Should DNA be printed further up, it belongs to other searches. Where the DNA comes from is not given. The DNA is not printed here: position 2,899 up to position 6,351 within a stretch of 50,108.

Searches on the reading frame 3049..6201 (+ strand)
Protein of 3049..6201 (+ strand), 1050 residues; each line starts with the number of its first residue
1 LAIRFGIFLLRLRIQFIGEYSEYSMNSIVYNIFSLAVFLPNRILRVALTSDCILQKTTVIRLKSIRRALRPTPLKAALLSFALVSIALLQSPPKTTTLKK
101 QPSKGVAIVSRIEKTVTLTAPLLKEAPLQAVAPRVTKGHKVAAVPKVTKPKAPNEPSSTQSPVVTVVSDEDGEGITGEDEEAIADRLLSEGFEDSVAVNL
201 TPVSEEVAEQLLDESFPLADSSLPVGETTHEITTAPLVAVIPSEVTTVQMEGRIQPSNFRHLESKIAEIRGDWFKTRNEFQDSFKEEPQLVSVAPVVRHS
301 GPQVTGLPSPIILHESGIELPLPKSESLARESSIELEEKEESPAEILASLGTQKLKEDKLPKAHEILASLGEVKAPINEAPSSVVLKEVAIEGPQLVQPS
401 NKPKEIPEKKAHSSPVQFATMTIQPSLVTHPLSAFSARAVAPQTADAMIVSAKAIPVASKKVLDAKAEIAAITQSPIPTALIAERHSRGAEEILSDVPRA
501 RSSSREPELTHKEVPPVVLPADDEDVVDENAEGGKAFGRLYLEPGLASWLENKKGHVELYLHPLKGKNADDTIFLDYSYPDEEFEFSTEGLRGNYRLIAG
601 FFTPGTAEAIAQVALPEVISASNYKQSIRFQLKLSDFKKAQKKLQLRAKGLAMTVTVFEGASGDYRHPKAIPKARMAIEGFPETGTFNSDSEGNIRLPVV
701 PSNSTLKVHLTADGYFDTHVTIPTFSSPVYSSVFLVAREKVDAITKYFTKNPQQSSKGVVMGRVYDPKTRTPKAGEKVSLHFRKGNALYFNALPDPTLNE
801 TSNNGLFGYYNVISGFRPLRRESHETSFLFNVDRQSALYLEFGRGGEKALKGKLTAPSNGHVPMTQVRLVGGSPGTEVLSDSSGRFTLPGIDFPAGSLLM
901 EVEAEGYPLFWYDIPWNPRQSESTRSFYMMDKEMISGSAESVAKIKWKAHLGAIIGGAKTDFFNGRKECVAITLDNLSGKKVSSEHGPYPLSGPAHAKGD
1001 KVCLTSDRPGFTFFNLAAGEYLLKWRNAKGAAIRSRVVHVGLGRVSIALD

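Call 83: search_protein_families(library=pfam, proteins=[window:3049-6201:+], max_evalue=0.00001)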
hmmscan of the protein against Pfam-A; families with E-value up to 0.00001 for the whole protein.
window:3049-6201:+ (1050 aa): 1 family
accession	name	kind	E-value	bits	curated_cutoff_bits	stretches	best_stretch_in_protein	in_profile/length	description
PF13620.12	CarboxypepD_reg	-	1.9e-08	35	32.3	0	850-921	2-74/82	Carboxypeptidase regulatory-like domain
